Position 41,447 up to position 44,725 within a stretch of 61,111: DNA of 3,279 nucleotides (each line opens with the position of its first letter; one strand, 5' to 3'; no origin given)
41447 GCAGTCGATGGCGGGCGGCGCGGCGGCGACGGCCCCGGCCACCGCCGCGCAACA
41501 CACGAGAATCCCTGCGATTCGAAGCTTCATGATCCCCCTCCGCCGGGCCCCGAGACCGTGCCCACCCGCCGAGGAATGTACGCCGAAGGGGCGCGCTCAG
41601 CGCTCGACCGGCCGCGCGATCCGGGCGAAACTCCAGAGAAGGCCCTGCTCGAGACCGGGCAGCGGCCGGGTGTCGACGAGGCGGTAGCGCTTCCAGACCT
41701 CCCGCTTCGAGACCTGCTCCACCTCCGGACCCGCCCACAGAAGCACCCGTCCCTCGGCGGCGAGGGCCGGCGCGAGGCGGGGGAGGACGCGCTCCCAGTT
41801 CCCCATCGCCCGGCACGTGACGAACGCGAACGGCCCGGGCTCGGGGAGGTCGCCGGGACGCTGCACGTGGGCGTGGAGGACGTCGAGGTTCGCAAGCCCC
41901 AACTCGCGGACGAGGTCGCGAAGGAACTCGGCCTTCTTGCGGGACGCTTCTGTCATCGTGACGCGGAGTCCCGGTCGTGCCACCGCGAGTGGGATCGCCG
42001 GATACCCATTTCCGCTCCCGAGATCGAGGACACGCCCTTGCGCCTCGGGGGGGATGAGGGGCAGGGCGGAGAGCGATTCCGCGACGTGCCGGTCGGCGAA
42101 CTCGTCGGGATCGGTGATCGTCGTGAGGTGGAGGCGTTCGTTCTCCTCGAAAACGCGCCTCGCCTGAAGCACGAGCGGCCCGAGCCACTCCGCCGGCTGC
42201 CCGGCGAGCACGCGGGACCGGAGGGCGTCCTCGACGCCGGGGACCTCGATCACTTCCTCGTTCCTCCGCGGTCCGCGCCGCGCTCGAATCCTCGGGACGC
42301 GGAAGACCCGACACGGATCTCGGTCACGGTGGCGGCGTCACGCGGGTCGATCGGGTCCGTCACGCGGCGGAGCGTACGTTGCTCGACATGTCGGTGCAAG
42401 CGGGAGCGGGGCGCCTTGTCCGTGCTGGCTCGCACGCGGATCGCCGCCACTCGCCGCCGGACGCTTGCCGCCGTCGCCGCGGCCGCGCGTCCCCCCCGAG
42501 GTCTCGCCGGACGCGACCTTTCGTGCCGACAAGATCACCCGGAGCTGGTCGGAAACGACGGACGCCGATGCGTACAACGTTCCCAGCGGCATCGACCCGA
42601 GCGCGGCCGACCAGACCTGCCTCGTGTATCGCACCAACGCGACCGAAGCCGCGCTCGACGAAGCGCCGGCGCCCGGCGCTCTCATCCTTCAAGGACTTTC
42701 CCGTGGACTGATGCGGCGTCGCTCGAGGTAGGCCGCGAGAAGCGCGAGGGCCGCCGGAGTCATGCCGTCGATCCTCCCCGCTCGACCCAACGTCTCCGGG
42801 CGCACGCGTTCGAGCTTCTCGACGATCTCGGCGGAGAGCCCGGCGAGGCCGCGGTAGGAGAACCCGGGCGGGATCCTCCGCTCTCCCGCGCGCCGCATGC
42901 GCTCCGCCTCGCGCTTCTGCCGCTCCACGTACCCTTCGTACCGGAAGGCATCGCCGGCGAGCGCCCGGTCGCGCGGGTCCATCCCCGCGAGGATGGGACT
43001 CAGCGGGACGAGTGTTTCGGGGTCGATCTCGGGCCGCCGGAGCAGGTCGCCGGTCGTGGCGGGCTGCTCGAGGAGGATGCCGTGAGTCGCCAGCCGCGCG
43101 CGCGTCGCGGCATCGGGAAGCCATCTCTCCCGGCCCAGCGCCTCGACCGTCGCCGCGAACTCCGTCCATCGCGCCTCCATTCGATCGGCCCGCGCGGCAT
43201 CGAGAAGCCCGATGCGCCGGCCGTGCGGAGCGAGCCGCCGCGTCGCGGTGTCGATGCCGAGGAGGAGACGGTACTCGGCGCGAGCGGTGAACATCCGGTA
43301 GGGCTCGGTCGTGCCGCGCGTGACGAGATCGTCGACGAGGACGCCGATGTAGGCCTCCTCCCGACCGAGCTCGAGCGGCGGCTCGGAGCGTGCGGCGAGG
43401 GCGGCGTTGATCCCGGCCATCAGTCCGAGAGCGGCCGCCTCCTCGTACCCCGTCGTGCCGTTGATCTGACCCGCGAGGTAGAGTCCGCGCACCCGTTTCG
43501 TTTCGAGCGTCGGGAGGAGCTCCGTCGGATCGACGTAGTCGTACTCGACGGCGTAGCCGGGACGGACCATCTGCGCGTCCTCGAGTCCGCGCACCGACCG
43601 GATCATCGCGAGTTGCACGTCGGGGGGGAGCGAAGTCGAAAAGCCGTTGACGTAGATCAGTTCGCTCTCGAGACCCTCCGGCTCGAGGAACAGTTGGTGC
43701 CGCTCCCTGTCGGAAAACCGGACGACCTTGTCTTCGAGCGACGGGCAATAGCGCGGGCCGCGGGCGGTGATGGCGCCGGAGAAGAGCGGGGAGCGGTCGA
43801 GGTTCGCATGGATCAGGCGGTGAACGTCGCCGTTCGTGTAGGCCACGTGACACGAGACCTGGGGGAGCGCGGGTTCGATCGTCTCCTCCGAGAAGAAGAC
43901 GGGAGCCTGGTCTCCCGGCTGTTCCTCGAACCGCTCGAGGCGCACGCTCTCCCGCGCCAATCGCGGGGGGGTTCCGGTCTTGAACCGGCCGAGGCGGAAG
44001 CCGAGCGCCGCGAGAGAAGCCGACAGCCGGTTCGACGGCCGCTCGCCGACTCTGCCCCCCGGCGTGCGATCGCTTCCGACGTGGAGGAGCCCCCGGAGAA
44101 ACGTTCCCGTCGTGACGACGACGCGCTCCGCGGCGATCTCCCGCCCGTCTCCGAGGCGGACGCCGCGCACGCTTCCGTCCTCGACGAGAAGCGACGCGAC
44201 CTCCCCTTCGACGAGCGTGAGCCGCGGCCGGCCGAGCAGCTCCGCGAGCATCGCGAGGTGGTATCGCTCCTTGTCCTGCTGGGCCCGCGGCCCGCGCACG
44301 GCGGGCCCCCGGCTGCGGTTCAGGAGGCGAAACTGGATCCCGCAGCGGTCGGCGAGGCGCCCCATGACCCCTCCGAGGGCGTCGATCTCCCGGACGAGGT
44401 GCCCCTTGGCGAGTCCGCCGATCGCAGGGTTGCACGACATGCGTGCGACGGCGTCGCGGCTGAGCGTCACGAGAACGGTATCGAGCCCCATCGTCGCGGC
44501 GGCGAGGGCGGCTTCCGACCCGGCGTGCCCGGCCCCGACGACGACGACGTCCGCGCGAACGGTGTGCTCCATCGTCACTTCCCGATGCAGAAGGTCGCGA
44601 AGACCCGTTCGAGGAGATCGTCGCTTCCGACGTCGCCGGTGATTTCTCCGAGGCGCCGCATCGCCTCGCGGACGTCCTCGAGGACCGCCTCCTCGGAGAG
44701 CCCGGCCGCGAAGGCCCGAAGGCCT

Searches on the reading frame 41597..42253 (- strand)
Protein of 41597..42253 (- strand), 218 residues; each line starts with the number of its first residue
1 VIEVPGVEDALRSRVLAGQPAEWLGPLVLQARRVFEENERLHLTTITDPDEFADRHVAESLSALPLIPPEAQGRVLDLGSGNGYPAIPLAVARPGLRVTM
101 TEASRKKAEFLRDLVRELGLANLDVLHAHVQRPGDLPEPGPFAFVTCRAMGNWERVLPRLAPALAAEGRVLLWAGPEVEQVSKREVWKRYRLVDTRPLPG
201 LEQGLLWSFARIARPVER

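Call 27: search_protein_families(library=pfam, proteins=[window:41597-42253:-], max_evalue=0.001)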
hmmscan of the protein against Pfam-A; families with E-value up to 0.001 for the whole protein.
window:41597-42253:- (218 aa): 5 families
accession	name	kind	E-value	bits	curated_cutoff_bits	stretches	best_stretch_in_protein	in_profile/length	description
PF02527.21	GidB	-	2.2e-32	112.4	27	1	32-177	10-151/184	rRNA small subunit methyltransferase G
PF13649.12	Methyltransf_25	-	1.7e-06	29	27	1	75-165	1-94/97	Methyltransferase domain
PF05175.20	MTS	-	4.4e-06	26.9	23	1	64-130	24-90/170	Methyltransferase small domain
PF13489.12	Methyltransf_23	-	5.9e-06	26.5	27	1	52-166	4-110/164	Methyltransferase domain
PF08242.18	Methyltransf_12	-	7.2e-05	23.9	30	1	76-169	1-97/98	Methyltransferase domain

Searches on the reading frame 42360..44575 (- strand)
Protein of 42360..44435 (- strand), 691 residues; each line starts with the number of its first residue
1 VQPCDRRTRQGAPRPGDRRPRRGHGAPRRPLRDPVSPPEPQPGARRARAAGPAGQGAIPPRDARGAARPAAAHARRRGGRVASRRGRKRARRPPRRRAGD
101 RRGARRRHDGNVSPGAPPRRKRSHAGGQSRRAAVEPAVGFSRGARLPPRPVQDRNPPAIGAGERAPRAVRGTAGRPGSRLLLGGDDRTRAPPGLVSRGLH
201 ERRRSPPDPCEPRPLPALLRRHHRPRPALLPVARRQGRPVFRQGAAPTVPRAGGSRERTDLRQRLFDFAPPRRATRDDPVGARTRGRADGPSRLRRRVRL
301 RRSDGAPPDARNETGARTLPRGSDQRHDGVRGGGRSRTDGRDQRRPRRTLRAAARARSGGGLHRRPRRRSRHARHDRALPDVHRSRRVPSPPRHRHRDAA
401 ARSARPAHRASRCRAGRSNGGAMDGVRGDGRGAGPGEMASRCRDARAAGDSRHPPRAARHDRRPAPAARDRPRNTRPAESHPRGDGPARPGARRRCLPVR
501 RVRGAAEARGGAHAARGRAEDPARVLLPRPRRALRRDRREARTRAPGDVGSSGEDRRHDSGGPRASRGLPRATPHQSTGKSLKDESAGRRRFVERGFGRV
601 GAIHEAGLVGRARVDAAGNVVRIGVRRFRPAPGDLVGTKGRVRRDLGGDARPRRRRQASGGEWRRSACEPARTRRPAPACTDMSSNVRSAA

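Call 27: search_protein_families(library=pfam, proteins=[window:42360-44435:-], max_evalue=0.001)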
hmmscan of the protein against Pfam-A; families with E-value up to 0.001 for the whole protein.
window:42360-44435:- (691 aa): 0 families

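Call 60: search_protein_families(library=pfam, proteins=[window:42689-44575:-], max_evalue=0.001)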
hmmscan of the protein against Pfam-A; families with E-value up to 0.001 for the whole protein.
window:42689-44575:- (628 aa): 6 families
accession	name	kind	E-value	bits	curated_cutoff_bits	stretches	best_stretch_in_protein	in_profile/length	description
PF01134.28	GIDA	-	1.7e-158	528.2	22.1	1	9-398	1-390/391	Glucose inhibited division protein A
PF13932.14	SAM_GIDA_C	-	9.4e-20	70.6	27.1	1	558-613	1-56/57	tRNA modifying enzyme MnmG/GidA C-terminal helical bundle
PF21680.2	GIDA_C_1st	-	8.1e-09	36.6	24.7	1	461-554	2-96/96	tRNA modifying enzyme MnmG/GidA C-terminal helical domain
PF12831.13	FAD_oxidored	-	4.9e-07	29.8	27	1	9-153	1-141/416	FAD dependent oxidoreductase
PF07992.20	Pyr_redox_2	-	8.7e-07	29.1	26.1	1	9-158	2-109/291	Pyridine nucleotide-disulphide oxidoreductase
PF00890.30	FAD_binding_2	-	1.2e-06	28.4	20.4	1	9-38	1-30/414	FAD binding domain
